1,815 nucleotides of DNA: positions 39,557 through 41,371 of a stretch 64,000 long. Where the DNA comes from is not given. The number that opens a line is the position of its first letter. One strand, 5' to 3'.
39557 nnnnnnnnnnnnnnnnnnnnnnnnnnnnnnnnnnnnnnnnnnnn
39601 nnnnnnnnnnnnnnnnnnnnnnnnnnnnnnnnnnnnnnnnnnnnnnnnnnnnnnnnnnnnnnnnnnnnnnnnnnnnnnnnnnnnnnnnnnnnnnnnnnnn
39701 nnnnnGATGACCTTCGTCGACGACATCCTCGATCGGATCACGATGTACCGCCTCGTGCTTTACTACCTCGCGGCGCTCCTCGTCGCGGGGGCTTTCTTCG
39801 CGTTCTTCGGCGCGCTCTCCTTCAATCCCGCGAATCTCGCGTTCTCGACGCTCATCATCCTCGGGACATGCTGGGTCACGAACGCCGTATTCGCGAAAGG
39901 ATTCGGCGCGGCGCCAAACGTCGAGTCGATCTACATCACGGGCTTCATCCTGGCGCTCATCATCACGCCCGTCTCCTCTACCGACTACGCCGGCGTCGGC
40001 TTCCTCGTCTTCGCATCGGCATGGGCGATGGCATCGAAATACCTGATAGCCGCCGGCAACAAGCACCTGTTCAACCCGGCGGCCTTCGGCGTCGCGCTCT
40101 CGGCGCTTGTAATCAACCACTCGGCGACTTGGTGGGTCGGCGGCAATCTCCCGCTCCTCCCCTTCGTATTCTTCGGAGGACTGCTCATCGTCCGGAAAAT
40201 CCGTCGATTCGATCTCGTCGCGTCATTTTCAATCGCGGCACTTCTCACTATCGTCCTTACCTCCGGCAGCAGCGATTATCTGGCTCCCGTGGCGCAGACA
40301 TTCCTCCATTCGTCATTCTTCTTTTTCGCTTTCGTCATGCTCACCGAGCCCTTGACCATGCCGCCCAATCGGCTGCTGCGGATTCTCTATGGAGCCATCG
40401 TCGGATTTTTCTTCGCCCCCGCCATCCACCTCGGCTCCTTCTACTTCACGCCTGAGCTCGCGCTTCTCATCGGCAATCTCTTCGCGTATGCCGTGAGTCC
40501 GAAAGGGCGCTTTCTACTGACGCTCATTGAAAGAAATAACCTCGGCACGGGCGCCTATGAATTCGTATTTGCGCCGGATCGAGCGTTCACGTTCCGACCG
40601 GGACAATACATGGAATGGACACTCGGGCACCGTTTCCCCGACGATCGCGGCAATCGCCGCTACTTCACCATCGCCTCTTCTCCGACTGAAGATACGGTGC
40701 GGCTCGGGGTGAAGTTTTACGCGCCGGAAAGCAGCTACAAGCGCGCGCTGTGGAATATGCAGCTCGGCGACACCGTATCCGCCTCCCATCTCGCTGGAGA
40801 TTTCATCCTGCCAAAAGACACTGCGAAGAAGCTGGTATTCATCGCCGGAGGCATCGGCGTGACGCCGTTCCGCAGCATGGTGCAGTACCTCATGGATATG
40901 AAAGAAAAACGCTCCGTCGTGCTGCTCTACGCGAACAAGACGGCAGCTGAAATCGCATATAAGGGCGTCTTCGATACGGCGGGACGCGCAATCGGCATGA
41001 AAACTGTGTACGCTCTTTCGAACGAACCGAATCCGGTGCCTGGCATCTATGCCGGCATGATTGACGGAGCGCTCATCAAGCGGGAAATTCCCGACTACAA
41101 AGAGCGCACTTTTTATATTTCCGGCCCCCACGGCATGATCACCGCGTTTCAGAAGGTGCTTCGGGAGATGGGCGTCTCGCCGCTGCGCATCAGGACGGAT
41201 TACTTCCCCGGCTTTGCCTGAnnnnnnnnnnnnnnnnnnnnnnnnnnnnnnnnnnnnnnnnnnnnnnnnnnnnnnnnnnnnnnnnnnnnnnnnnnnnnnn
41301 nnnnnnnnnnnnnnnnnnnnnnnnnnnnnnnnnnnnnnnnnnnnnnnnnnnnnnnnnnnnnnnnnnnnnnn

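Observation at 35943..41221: A flavinylation cassette: ApbE, a secreted FMN-binding protein, a membrane FNR-like reductase and a deacetylase.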

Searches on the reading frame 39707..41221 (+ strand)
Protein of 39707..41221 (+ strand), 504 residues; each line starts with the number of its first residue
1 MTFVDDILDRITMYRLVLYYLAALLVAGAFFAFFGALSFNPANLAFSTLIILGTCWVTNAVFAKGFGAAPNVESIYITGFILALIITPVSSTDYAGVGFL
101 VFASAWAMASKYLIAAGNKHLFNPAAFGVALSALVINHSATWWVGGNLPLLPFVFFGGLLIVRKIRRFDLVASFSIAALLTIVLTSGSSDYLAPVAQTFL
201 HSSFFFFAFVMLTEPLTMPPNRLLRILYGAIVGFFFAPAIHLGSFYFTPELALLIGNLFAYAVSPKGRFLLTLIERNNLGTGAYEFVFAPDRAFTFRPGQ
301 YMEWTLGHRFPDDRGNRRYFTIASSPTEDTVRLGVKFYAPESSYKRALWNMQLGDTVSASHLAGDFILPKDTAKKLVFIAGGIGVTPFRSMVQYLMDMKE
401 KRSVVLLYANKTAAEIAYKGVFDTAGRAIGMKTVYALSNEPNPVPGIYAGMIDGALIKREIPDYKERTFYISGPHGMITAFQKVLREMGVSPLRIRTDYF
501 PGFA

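Call 3: search_protein_families(library=pfam, proteins=[window:39707-41221:+], max_evalue=0.01)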
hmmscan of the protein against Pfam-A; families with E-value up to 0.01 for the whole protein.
window:39707-41221:+ (504 aa): 3 families
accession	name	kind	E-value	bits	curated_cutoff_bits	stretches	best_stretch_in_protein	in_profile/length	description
PF00175.26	NAD_binding_1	-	6e-14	53.1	22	1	378-482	1-108/109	Oxidoreductase NAD-binding domain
PF03116.20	NQR2_RnfD_RnfE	-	1.3e-06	28.5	27.7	1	157-261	182-284/296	NQR2, RnfD, RnfE family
PF22290.1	DmmA-like_N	-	0.0061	17.4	33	0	367-418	12-60/124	Dimethylamine monooxygenase subunit DmmA-like, N-terminal domain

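Call 4: search_protein_families(library=ncbifam, proteins=[window:39707-41221:+], max_evalue=0.01)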
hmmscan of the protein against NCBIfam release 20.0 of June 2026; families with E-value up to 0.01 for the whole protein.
window:39707-41221:+ (504 aa): 21 families
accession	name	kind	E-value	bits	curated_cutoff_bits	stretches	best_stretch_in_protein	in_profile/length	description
NF009805.0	PRK13289.1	equivalog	3.5e-25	88.8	432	1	294-500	183-392/399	NO-inducible flavohemoprotein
TIGR02160.1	PA_CoA_Oxy5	hypoth_equivalog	3.7e-18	65.5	420.8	1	292-500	29-241/352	1,2-phenylacetyl-CoA epoxidase subunit PaaE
NF007964.0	PRK10684.1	equivalog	8.2e-17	61.1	383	1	294-500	35-237/333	NADH oxidoreductase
NF058606.1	GlBtMonoRdsGbcB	equivalog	1.6e-15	56.9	500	1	285-491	32-238/362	glycine betaine monooxygenase reductase subunit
NF005963.0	PRK08051.1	equivalog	2.3e-15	56.5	230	1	282-500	17-230/233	NAD(P)H-flavin reductase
TIGR01941.1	nqrF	equivalog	7.4e-15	54.8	295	1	322-500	227-403/405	NADH:ubiquinone reductase (Na(+)-transporting) subunit F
NF040810.1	BenC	equivalog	2.5e-14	53.2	430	1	291-497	129-327/333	benzoate 1,2-dioxygenase electron transfer component BenC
NF045803.1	MethMoxFADbindMmoC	equivalog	1.7e-12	46.8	500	1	292-495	136-335/343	aromatic/alkene monooxygenase hydroxylase FAD-binding subunit MmoC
NF008822.0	PRK11872.1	equivalog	1.1e-10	41.1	402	1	291-500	132-335/341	anthranilate 1,2-dioxygenase electron transfer component AntC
NF040830.1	sulfhyd_ShyC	equivalog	6e-09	35.5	600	1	291-419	34-154/288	NAD(P)-dependent hydrogenase/sulfhydrogenase 2 subunit gamma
NF006220.0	PRK08345.1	subfamily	7.5e-09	35.2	395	1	292-495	39-246/294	cytochrome-c3 hydrogenase subunit gamma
NF052252.1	flav_redu_LuxG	exception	4.1e-08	32.7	340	1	282-485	14-213/232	flavin mononucleotide reductase LuxG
TIGR02911.1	sulfite_red_B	equivalog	4.4e-07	29.3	288.6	1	348-496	73-220/261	anaerobic sulfite reductase subunit AsrB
NF008178.0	PRK10926.1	equivalog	3.6e-06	26.4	390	1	295-422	30-155/248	ferredoxin--NADP(+) reductase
NF000796.0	PRK00054.1-1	equivalog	7.7e-05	22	224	1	345-428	64-143/254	dihydroorotate dehydrogenase electron transfer subunit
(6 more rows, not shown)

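Call 6: find_homologous_proteins(query=window:39707-41221:+)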
Query window:39707-41221:+ (504 aa): 7799 proteins with E <= 0.001 among 8000 candidates; the best 120 are listed.
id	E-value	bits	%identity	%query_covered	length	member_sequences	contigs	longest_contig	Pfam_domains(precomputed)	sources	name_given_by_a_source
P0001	0.0e+0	1121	100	100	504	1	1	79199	PF00175.27,PF03116.21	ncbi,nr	ncbi:MAG: RnfABCDGE type electron transport complex subunit D [Patescibacteria group bacterium]|nr:R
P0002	1.5e-260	883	76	100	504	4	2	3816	PF00175.27,PF03116.21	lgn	-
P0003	3.5e-258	875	76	100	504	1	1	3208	PF00175.27,PF03116.21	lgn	-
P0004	6.2e-254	861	75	100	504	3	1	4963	PF00175.27,PF03116.21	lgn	-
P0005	2.5e-251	853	74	100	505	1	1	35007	PF00175.27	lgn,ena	-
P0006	3.6e-250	849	75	99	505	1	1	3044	PF00175.27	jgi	jgi:ferredoxin-NADP reductase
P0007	6.1e-250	848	73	100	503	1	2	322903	PF00175.27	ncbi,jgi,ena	jgi:ferredoxin-NADP reductase/Na+-translocating ferredoxin:NAD+ oxidoreductase RnfD subunit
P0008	2.3e-249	846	73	100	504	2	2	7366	PF00175.27,PF03116.21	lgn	-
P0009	3.0e-249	846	75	98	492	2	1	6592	PF00175.27,PF03116.21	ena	-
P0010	3.0e-249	846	75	100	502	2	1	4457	PF00175.27,PF03116.21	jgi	-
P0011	9.0e-249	844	74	100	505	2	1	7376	PF00175.27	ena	-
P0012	9.1e-249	844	73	100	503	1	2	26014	PF00175.27,PF03116.21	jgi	jgi:ferredoxin-NADP reductase/Na+-translocating ferredoxin:NAD+ oxidoreductase RnfD subunit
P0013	1.7e-248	843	74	100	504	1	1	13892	PF00175.27,PF03116.21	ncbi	-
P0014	1.7e-248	843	74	100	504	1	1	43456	PF00175.27,PF03116.21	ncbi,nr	ncbi:MAG: hypothetical protein Q8P17_04390 [bacterium]|nr:hypothetical protein [bacterium]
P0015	2.0e-248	843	73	100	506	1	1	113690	PF00175.27,PF03116.21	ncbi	ncbi:MAG: FAD-dependent oxidoreductase [Minisyncoccota bacterium]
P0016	2.3e-247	840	73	100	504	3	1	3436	PF00175.27,PF03116.21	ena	-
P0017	2.7e-247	839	73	100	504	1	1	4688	PF00175.27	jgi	jgi:ferredoxin-NADP reductase/Na+-translocating ferredoxin:NAD+ oxidoreductase RnfD subunit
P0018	1.5e-246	837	74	99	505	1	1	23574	PF00175.27,PF03116.21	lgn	-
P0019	1.7e-246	837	74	98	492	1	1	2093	PF00175.27,PF03116.21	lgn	-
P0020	1.9e-246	837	73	100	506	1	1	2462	PF00175.27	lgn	-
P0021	3.3e-246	836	72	100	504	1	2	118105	PF00175.27,PF03116.21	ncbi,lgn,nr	ncbi:MAG: RnfABCDGE type electron transport complex subunit D [bacterium]|nr:RnfABCDGE type electron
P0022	5.2e-246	835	72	100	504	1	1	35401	PF00175.27,PF03116.21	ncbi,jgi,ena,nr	ncbi:MAG TPA: RnfABCDGE type electron transport complex subunit D [Candidatus Paceibacterota bacteri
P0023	6.8e-246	835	73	100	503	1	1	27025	PF00175.27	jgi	jgi:ferredoxin-NADP reductase/Na+-translocating ferredoxin:NAD+ oxidoreductase RnfD subunit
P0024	7.6e-246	835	73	100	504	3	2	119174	PF00175.27,PF03116.21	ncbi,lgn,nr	ncbi:MAG: hypothetical protein NT108_00765 [Candidatus Kaiserbacteria bacterium]|nr:hypothetical pro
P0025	1.1e-245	834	72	100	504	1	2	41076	PF00175.27,PF03116.21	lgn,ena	-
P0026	4.1e-245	832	71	100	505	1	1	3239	PF00175.27,PF03116.21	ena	-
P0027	4.4e-245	832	72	100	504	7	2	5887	PF00175.27,PF03116.21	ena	-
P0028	5.8e-245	832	75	98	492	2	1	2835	PF00175.27,PF03116.21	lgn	-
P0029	7.9e-245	831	72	100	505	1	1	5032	PF00175.27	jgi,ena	-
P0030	2.1e-244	830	73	100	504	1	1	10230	PF00175.27,PF03116.21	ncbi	-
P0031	2.3e-244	830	72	100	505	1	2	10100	PF00175.27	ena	-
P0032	6.7e-244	828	71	100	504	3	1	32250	PF00175.27,PF03116.21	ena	-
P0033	9.6e-244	828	73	98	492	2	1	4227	PF00175.27,PF03116.21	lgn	-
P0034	1.1e-243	827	71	100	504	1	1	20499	PF00175.27,PF03116.21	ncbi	ncbi:MAG: hypothetical protein ACHQU0_02585 [Candidatus Paceibacteria bacterium]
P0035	1.5e-243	827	74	100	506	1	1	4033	PF00175.27,PF03116.21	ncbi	-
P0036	1.5e-243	827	74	94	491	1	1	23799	PF00175.27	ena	-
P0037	2.3e-243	826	72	100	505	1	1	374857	PF00175.27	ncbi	-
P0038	2.9e-243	826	73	100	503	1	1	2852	PF00175.27,PF03116.21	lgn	-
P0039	3.9e-243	826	73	100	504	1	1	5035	PF00175.27,PF03116.21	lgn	-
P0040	1.4e-242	824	72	100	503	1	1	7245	PF00175.27,PF03116.21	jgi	-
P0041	1.9e-242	823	74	98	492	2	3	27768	PF00175.27,PF03116.21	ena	-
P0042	7.2e-242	821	71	100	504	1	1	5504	PF00175.27,PF03116.21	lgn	-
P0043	8.1e-242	821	74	99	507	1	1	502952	PF00175.27,PF03116.21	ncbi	ncbi:MAG: RnfABCDGE type electron transport complex subunit D [Minisyncoccota bacterium]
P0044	1.3e-241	821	73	100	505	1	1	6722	PF00175.27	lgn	-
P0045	1.8e-241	820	71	100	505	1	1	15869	PF00175.27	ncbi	-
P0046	3.5e-241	819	70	100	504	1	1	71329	PF00175.27,PF03116.21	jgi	jgi:ferredoxin-NADP reductase/Na+-translocating ferredoxin:NAD+ oxidoreductase RnfD subunit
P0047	3.5e-241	819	73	100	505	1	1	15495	PF00175.27,PF03116.21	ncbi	-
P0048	7.9e-241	818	71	100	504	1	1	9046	PF00175.27,PF03116.21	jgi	-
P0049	1.1e-240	818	72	100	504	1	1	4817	PF00175.27,PF03116.21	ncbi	-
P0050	1.9e-240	817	71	100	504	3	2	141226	PF00175.27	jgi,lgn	jgi:ferredoxin-NADP reductase/Na+-translocating ferredoxin:NAD+ oxidoreductase RnfD subunit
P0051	2.1e-240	817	73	100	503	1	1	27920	PF00175.27,PF03116.21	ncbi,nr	ncbi:RnfABCDGE type electron transport complex subunit D [Patescibacteria group bacterium]|nr:RnfABC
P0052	2.4e-240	816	72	98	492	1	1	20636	PF00175.27,PF03116.21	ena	-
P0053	2.5e-240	816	74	97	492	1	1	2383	PF00175.27,PF03116.21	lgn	-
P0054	4.9e-240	815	70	100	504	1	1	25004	PF00175.27,PF03116.21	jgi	jgi:ferredoxin-NADP reductase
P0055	5.0e-240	815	71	100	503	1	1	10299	PF00175.27,PF03116.21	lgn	-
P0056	6.3e-240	815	70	100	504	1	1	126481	PF00175.27,PF03116.21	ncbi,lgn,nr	ncbi:MAG: RnfABCDGE type electron transport complex subunit D [Candidatus Pacebacteria bacterium]|nr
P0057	7.2e-240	815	71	100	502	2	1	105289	PF00175.27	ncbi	ncbi:MAG: RnfABCDGE type electron transport complex subunit D [Minisyncoccota bacterium]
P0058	8.8e-240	815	72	98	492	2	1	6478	PF00175.27,PF03116.21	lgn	-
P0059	1.2e-239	814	71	100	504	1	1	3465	PF00175.27,PF03116.21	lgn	-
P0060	3.0e-239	813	74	98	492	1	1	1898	PF00175.27,PF03116.21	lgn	-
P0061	3.2e-239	813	74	98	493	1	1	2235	PF00175.27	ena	-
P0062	5.5e-239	812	72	100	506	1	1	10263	PF00175.27,PF03116.21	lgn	-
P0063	6.9e-239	812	71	100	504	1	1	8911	PF00175.27,PF03116.21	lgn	-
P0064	1.9e-238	810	72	100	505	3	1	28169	PF00175.27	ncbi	-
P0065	2.0e-238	810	72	99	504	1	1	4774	PF00175.27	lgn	-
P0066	2.9e-238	810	71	100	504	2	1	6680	PF00175.27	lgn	-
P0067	1.3e-237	807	72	98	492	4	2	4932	PF00175.27,PF03116.21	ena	-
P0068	4.4e-237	806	69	100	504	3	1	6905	PF00175.27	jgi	jgi:ferredoxin-NADP reductase/Na+-translocating ferredoxin:NAD+ oxidoreductase RnfD subunit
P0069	1.1e-236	804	71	100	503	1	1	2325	PF00175.27,PF03116.21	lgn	-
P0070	1.2e-236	804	72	100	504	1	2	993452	PF00175.27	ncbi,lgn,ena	ncbi:MAG: FAD-binding oxidoreductase [Minisyncoccia bacterium]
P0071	1.8e-236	804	70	100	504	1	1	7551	PF00175.27,PF03116.21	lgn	-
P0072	1.6e-235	801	72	97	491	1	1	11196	PF00175.27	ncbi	-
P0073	2.0e-235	800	72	98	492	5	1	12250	PF00175.27,PF03116.21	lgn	-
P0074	1.4e-234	797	71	99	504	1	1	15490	PF00175.27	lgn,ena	-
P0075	1.7e-234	797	71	98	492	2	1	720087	PF00175.27,PF03116.21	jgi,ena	-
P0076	1.9e-234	797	71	100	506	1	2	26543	PF00175.27,PF03116.21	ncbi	-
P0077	2.0e-234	797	70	100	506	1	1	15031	PF00175.27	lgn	-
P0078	2.3e-234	797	72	94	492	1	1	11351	PF00175.27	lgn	-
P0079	3.6e-234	796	71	100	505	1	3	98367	PF00175.27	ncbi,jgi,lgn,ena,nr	ncbi:MAG TPA: hypothetical protein VNF51_02185 [Candidatus Paceibacterota bacterium]|nr:hypothetical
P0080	1.5e-233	794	70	100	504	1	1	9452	PF00175.27,PF03116.21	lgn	-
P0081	5.6e-233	792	71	98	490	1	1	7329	PF00175.27,PF03116.21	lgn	-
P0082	6.8e-233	792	68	100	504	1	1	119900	PF00175.27,PF03116.21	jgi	jgi:ferredoxin-NADP reductase/Na+-translocating ferredoxin:NAD+ oxidoreductase RnfD subunit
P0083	9.9e-233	791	73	95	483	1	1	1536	PF00175.27,PF03116.21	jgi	jgi:ferredoxin-NADP reductase/Na+-translocating ferredoxin:NAD+ oxidoreductase RnfD subunit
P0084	1.2e-232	791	72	98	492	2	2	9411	PF00175.27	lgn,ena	-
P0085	1.5e-232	791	68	99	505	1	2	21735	PF00175.27,PF03116.21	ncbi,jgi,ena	-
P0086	3.5e-232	790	69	100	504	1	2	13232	PF00175.27,PF03116.21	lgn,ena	-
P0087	1.2e-231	788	68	100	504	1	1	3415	PF00175.27,PF03116.21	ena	-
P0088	1.3e-231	788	70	100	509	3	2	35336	PF00175.27,PF03116.21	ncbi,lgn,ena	-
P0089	1.1e-230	785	67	100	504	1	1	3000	PF00175.27,PF03116.21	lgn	-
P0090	1.6e-230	784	69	100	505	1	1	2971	PF00175.27,PF03116.21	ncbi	-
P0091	2.6e-230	783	68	100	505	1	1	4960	PF00175.27,PF03116.21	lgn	-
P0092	2.9e-230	783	69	100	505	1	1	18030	PF00175.27,PF03116.21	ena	-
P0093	4.6e-230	783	68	100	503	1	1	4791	PF00175.27,PF03116.21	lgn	-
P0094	8.1e-230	782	68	100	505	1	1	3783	PF00175.27,PF03116.21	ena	-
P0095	9.2e-230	782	68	100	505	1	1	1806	PF00175.27,PF03116.21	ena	-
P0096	1.0e-229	781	72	92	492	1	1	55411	PF00175.27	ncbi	-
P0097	1.2e-229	781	70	97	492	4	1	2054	PF00175.27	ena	-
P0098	1.7e-229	781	67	100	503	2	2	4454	PF00175.27,PF03116.21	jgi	-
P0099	2.4e-229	780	70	99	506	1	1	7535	PF00175.27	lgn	-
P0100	2.8e-229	780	71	100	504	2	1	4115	PF00175.27,PF03116.21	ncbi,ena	-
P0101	1.0e-228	778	69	100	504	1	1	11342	PF00175.27,PF03116.21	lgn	-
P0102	1.6e-228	777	71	95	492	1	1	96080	PF00175.27,PF03116.21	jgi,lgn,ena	-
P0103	1.8e-228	777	68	100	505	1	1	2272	PF00175.27,PF03116.21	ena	-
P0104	2.2e-228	777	67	100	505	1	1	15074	PF00175.27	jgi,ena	-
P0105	2.2e-228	777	68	100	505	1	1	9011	PF00175.27,PF03116.21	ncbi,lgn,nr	ncbi:MAG: RnfABCDGE type electron transport complex subunit D [Candidatus Pacebacteria bacterium]|nr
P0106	2.5e-228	777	69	100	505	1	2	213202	PF00175.27,PF03116.21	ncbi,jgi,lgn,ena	ncbi:MAG: RnfABCDGE type electron transport complex subunit D [Candidatus Paceibacterota bacterium]|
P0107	5.8e-228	776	67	100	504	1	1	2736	PF00175.27,PF03116.21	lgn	-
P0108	6.0e-228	776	68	100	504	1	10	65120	PF00175.27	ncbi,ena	-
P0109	6.7e-228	775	70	100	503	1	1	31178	PF00175.27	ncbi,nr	ncbi:MAG: hypothetical protein PHD04_01035 [Candidatus Pacebacteria bacterium]|nr:hypothetical prote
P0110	1.6e-227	774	66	100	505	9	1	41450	PF00175.27,PF03116.21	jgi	jgi:ferredoxin-NADP reductase/Na+-transporting NADH:ubiquinone oxidoreductase subunit NqrB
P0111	1.6e-227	774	67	100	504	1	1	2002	PF00175.27,PF03116.21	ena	-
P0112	1.8e-227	774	69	100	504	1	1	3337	PF00175.27,PF03116.21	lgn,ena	-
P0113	2.7e-227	773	67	100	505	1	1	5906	PF00175.27,PF03116.21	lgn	-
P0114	2.7e-227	773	70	98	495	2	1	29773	PF00175.27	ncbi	-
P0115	9.7e-227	772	68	99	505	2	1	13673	PF00175.27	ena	-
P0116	1.1e-226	771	67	100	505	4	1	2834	PF00175.27,PF03116.21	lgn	-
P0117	1.3e-226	771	69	98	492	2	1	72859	PF00175.27,PF03116.21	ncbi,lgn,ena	-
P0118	1.4e-226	771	67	100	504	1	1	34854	PF00175.27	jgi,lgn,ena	-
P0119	1.5e-226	771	67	100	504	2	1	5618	PF00175.27,PF03116.21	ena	-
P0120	1.7e-226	771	67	100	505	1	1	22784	PF00175.27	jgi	jgi:ferredoxin-NADP reductase/Na+-translocating ferredoxin:NAD+ oxidoreductase RnfD subunit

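Call 13: find_related_loci(query=window:39707-41221:+, collection=genome_contigs, flank=8000)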
Query window:39707-41221:+ (504 aa) in genome_contigs; peptide patterns used: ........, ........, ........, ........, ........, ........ (x = any residue, [..] = any of these).
600 stretches matched a pattern (row limit reached: there are more); 558 encode a relative of the query (tblastn E <= 1e-3); the best 80 are kept; 80 distinct loci.
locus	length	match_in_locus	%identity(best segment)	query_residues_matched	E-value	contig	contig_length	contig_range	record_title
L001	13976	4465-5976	75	1-504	0e+0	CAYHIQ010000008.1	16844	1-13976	MAG TPA_asm: uncultured Candidatus Saccharibacteria bacterium isolate ERP119705_co13_441 genome assembly, contig: NODE_4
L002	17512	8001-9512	72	1-504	0e+0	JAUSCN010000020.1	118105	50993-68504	MAG: bacterium isolate E14_concoct.bin.140 E14_k141_115733, whole genome shotgun sequence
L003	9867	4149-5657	68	1-504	0e+0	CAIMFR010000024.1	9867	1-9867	Candidatus Adlerbacteria bacterium isolate Ki2-D4_bin-0307 genome assembly, contig: bin-0307:24/73, whole genome shotgun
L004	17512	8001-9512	68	1-504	0e+0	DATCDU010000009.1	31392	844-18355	MAG TPA_asm: Candidatus Paceibacterota bacterium isolate SMAG_U7734 k141_7957, whole genome shotgun sequence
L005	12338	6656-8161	66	1-502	0e+0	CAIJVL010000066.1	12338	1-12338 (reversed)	Candidatus Adlerbacteria bacterium isolate T7-022_bin-222 genome assembly, contig: bin-222:66/69, whole genome shotgun s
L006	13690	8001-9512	65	1-504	0e+0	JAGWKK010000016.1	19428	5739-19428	MAG: Patescibacteria group bacterium isolate REEB16 contig-150_3481, whole genome shotgun sequence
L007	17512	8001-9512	66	1-504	0e+0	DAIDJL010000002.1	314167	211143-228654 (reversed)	MAG TPA_asm: Candidatus Parcubacteria bacterium isolate clean384 k141_1205109, whole genome shotgun sequence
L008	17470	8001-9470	66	1-504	0e+0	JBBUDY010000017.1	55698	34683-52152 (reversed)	MAG: Patescibacteria group bacterium isolate H32-bin018_1 H32_bin018_1_000000000017, whole genome shotgun sequence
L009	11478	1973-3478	69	3-504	0e+0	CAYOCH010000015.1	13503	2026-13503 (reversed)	MAG TPA_asm: uncultured Candidatus Saccharibacteria bacterium isolate SRP093762_co1_108 genome assembly, contig: NODE_26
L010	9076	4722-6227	63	1-504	0e+0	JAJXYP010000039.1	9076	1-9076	MAG: bacterium isolate BP6.bin90 NODE_14255_length_9076_cov_1.198458, whole genome shotgun sequence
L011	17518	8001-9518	65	1-503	0e+0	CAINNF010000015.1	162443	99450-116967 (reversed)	Candidatus Adlerbacteria bacterium isolate C24_bin-0997 genome assembly, contig: bin-0997:15/25, whole genome shotgun se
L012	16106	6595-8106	63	1-504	0e+0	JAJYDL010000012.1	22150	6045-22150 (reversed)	MAG: bacterium isolate BP9.bin97 NODE_4201_length_22150_cov_1.605095, whole genome shotgun sequence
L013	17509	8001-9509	65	2-504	0e+0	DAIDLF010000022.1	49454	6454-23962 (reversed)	MAG TPA_asm: Candidatus Parcubacteria bacterium isolate clean422 k141_255896, whole genome shotgun sequence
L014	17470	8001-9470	64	1-503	0e+0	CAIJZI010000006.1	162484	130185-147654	uncultured bacterium isolate AlinenLipids_bin-0397 genome assembly, contig: bin-0397:6/9, whole genome shotgun sequence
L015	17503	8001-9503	63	3-504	0e+0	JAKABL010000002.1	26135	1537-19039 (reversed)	MAG: bacterium isolate WH2.bin17 NODE_3000_length_26135_cov_4.840088, whole genome shotgun sequence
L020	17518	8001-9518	59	1-504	0e+0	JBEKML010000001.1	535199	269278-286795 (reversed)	MAG: Minisyncoccia bacterium isolate SPRUCE 393 SPRUCE_393_1, whole genome shotgun sequence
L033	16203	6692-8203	60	1-503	0e+0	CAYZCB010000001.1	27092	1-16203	MAG TPA_asm: uncultured Candidatus Saccharibacteria bacterium isolate binchicken_co241_367 genome assembly, contig: NODE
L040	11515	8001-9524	54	1-504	9e-176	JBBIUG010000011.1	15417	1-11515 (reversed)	MAG: Candidatus Nomurabacteria bacterium isolate STF170223_bin_48 NODE_883_length_15417_cov_4.468038, whole genome shotg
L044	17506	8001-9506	51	2-503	3e-174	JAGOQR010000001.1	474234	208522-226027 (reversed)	MAG: Candidatus Magasanikiibacteriota bacterium isolate Gw_Bodden_bin_243 Gw_Bodden_16_length_474234_cov_13.975457, whol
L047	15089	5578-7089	51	4-504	3e-173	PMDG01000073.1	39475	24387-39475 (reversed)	MAG: Candidatus Peregrinibacteria bacterium isolate fen_1329 73.20120700_E2X.343_contig_251324, whole genome shotgun seq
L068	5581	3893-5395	53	4-504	2e-172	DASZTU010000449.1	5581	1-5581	MAG TPA_asm: Devosiaceae bacterium isolate SMAG_U6084 k141_52081, whole genome shotgun sequence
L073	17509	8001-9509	51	1-503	3e-169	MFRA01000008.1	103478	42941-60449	MAG: Candidatus Magasanikbacteria bacterium RIFOXYD1_FULL_40_23 rifoxyd1_full_scaffold_96, whole genome shotgun sequence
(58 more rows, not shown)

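Call 19: search_solved_structures(query=window:39707-41221:+, max_evalue=0.01, show_alignments=0)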
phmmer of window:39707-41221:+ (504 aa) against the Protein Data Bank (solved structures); distinct sequences matched with E-value up to 0.01: 49.
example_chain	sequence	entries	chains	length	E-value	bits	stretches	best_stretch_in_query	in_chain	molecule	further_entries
5ogx_A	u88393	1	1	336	8.4e-12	47.7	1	290-500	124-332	Cytochrome P450 reductase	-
7qty_A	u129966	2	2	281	1.7e-11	46.7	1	340-502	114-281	Na(+)-translocating NADH-quinone reductase subunit F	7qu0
4u9u_A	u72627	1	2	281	1.8e-11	46.6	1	342-502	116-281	Na(+)-translocating NADH-quinone reductase subunit F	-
8ad4_A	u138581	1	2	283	1.9e-11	46.6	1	342-502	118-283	Na(+)-translocating NADH-quinone reductase subunit F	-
4uaj_A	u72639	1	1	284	1.9e-11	46.6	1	342-502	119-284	Na(+)-translocating NADH-quinone reductase subunit F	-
7xk3_F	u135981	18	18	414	2.7e-11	46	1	342-502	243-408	Na(+)-translocating NADH-quinone reductase subunit F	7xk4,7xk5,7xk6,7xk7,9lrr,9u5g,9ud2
8a1t_F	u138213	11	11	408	4.3e-11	45.4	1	342-502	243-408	Na(+)-translocating NADH-quinone reductase subunit F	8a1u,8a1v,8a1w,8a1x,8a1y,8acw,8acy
8ad3_A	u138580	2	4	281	6.3e-11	44.8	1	342-497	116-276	Na(+)-translocating NADH-quinone reductase subunit F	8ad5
6o0a_A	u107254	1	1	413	8.7e-11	44.3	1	257-496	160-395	Flavohemoglobin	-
7qu3_A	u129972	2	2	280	6.4e-10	41.5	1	342-502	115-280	Na(+)-translocating NADH-quinone reductase subunit F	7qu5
4wqm_A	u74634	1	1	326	1.3e-09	40.5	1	261-487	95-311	Toluene-4-monooxygenase electron transfer component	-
1cqx_A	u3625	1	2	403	1.8e-08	36.7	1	294-500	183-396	FLAVOHEMOPROTEIN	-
2r6h_A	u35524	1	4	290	4e-08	35.6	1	347-492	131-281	NADH:ubiquinone oxidoreductase, Na translocating, F subunit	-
2eix_A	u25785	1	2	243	4e-08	35.6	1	317-492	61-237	NADH-cytochrome b5 reductase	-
4eh1_A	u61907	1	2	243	5.7e-08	35.1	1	286-500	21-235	Flavohemoprotein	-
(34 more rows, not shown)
